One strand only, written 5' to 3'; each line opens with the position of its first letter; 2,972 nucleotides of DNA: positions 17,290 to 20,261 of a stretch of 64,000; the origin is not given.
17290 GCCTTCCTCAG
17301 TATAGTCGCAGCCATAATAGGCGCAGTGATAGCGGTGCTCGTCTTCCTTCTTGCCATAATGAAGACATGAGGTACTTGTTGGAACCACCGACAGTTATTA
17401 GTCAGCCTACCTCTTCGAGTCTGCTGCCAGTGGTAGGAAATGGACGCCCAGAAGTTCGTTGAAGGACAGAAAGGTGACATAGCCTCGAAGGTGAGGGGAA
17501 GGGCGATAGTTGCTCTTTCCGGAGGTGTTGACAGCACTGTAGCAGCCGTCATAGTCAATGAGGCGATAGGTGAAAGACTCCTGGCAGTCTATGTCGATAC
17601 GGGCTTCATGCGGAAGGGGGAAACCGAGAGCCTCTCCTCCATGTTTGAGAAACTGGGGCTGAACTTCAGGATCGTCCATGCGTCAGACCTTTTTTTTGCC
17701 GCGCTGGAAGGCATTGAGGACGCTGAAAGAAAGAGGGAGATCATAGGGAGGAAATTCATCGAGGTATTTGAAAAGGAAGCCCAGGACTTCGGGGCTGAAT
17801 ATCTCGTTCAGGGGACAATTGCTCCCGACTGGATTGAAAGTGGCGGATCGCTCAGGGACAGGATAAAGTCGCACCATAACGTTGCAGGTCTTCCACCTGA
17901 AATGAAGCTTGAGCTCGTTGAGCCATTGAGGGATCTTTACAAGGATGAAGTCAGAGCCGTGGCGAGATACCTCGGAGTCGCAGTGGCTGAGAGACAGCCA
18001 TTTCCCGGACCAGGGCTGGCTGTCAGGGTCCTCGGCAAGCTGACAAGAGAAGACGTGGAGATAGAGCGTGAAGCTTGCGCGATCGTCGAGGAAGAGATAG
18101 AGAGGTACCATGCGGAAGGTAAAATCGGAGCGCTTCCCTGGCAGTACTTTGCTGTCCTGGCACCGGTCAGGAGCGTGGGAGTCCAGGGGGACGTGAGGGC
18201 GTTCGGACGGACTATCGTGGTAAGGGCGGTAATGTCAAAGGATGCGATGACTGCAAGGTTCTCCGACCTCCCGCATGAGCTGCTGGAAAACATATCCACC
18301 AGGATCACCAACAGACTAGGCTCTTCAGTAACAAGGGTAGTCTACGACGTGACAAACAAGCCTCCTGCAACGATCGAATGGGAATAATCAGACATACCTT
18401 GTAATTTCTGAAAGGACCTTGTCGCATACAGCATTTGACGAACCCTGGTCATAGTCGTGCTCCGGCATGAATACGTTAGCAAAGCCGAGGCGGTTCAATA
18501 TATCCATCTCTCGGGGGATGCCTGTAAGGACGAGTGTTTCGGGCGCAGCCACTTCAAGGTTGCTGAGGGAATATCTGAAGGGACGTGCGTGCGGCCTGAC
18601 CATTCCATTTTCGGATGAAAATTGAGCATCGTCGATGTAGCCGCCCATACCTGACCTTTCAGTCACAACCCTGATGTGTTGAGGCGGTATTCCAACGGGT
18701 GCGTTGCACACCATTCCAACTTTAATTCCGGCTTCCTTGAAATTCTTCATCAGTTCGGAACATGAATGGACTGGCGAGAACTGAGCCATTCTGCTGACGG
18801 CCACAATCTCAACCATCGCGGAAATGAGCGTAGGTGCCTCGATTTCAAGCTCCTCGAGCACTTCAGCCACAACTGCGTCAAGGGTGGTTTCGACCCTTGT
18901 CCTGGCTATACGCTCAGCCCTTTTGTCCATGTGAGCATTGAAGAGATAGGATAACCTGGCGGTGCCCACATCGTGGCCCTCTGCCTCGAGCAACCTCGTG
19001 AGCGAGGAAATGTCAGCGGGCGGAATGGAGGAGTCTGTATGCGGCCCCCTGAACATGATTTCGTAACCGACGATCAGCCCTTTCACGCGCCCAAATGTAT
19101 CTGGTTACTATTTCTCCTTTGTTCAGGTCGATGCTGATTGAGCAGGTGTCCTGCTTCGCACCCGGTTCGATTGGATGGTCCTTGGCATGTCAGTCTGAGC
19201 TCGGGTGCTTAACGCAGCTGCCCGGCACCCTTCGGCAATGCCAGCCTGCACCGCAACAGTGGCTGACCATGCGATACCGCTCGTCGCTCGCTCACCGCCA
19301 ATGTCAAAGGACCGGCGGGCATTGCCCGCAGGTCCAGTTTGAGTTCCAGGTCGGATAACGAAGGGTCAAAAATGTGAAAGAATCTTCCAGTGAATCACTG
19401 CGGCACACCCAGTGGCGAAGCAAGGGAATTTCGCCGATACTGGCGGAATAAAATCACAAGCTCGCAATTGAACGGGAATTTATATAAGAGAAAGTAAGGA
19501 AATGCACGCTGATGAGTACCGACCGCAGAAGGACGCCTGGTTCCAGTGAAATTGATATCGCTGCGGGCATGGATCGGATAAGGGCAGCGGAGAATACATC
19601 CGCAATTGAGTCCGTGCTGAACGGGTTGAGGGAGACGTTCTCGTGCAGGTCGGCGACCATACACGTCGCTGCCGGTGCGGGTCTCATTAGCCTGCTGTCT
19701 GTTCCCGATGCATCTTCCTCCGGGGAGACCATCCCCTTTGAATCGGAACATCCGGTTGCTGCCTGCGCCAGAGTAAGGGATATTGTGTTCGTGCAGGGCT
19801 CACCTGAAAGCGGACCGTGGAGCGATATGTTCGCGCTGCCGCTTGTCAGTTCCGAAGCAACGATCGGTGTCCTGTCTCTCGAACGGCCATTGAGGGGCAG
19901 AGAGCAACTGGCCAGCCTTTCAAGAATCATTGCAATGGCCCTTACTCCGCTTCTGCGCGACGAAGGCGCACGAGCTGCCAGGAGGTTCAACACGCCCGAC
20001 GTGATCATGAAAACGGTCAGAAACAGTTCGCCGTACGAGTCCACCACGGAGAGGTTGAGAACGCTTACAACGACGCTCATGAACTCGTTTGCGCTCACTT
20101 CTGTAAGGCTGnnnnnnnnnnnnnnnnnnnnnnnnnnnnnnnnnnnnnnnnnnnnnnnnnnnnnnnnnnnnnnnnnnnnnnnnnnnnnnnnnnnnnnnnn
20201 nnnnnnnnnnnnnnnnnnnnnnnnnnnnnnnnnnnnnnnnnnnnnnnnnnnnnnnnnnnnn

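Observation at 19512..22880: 1122-aa GAF-only giant protein immediately upstream of orc1/cdc6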

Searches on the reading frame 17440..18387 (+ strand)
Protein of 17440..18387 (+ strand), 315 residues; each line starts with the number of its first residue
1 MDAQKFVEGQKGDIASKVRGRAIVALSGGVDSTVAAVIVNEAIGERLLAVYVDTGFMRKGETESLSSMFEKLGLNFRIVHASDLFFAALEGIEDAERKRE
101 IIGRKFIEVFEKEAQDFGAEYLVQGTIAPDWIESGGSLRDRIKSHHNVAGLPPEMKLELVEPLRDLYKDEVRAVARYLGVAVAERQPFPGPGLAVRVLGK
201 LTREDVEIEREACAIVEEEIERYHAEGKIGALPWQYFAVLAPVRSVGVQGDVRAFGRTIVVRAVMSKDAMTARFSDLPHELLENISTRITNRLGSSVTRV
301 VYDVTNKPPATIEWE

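Call 3: search_protein_families(library=pfam, proteins=[window:17440-18387:+], max_evalue=1)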
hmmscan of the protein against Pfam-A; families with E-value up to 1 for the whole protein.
window:17440-18387:+ (315 aa): 9 families
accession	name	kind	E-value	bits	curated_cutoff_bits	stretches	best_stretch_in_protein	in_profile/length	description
PF00958.27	GMP_synt_C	-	5.4e-34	116.6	27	1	233-314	12-92/92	GMP synthase C terminal domain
PF02540.23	NAD_synthase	-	1.6e-09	37.7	21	1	19-96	18-96/242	NAD synthase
PF06508.19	QueC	-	1.4e-06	28.4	22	1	21-84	1-66/210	Queuosine biosynthesis protein QueC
PF03054.22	tRNA_Me_trans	-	8.1e-06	26.1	20.6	1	22-54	3-34/202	tRNA methyl transferase HUP domain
PF01171.26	ATP_bind_3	-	0.00011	22.4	27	1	22-177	2-158/182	PP-loop family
PF02568.20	ThiI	-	0.004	17.2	20.5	1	18-125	2-115/197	Thiamine biosynthesis protein (ThiI)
PF00764.25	Arginosuc_synth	-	0.0048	17.4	27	1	22-66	2-45/162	Arginosuccinate synthase N-terminal HUP domain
PF01507.26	PAPS_reduct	-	0.037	14.5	22.5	1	22-82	2-61/175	Phosphoadenosine phosphosulfate reductase domain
PF24167.1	DUF7411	-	0.039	14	28.7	1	22-83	3-60/194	Family of unknown function (DUF7411)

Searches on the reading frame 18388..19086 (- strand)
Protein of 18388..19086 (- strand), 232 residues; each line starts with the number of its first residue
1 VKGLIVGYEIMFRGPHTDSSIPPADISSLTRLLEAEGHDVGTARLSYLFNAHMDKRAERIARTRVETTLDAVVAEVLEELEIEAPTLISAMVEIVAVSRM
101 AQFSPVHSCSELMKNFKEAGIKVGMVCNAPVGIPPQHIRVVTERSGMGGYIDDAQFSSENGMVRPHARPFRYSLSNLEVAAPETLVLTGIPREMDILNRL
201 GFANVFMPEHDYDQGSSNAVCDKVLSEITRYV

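Call 3: search_protein_families(library=pfam, proteins=[window:18388-19086:-], max_evalue=1)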
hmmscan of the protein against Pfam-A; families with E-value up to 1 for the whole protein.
window:18388-19086:- (232 aa): 2 families
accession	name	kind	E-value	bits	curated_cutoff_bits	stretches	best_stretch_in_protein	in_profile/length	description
PF00702.32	Hydrolase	-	0.00012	23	26.4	1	73-185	58-175/191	haloacid dehalogenase-like hydrolase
PF13419.12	HAD_2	-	0.0052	17.4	23.8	1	62-186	38-157/178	Haloacid dehalogenase-like hydrolase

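Call 73: search_solved_structures(query=window:18388-19086:-, max_evalue=1)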
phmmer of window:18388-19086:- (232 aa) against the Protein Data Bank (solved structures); distinct sequences matched with E-value up to 1: 5.
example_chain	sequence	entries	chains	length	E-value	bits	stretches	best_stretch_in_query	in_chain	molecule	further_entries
2om6_A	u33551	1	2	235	0.0057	19.7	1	105-187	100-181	Probable phosphoserine phosphatase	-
2i52_A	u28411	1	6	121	0.093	15.7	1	107-183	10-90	Hypothetical protein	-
6sw9_L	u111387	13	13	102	0.24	14.3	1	104-148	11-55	30S ribosomal protein S10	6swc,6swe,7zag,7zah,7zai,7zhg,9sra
9v1k_sw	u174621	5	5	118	0.82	12.6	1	105-148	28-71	40S ribosomal protein S20, putative | Small ribosomal subunit protein uS10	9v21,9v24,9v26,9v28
4v4n_BL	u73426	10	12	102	0.87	12.5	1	104-148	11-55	30S ribosomal protein S10P | 30S ribosomal protein S10 | 30S ribosomal protein uS10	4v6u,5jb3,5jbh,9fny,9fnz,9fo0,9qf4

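Call 74: search_protein_families(library=ncbifam, proteins=[window:18388-19086:-], max_evalue=0.01)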
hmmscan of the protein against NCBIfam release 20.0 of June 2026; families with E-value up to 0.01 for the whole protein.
window:18388-19086:- (232 aa): 5 families
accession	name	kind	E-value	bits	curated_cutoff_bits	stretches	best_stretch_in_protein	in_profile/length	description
TIGR02253.1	CTE7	subfamily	8e-08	32.3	169.75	1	61-214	54-201/221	TIGR02253 family HAD-type hydrolase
NF053830.1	RUBPPhHalo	equivalog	5.7e-06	26.1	330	1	100-209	99-205/234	ribulose-1,5-bisphosphate 5-phosphatase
TIGR02254.1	YjjG_YfnB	equivalog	1.9e-05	24.3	159.9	1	76-207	71-196/223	YjjG family noncanonical pyrimidine nucleotidase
NF006976.0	PRK09449.1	equivalog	3.3e-05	23.5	183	1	79-202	74-190/225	pyrimidine 5'-nucleotidase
TIGR02252.1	DREG-2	subfamily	0.00015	21.6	155.2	1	72-196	71-191/203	HAD hydrolase, REG-2-like, family IA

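Call 80: search_protein_families(library=padloc, proteins=[window:18388-19086:-], max_evalue=0.01)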
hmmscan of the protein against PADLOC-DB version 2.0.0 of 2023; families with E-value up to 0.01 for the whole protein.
window:18388-19086:- (232 aa): 0 families

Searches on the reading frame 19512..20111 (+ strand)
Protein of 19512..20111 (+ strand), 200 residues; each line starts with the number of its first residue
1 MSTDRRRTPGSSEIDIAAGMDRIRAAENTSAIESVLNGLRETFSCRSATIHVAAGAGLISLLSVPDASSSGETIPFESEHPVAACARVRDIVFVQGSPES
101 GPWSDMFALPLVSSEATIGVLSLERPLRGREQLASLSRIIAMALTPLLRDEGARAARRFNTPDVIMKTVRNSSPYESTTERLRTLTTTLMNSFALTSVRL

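Call 6: search_protein_families(library=pfam, proteins=[window:19512-20111:+], max_evalue=10)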
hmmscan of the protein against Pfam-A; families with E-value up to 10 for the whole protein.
window:19512-20111:+ (200 aa): 3 families
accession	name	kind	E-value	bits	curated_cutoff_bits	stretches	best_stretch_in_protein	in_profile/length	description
PF13185.12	GAF_2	-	0.0029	18.2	28.6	1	32-144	8-135/136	GAF domain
PF01590.32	GAF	-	0.0043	18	22.4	1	32-135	6-121/133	GAF domain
PF13492.12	GAF_3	-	0.0044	17.9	27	1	32-144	6-127/129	GAF domain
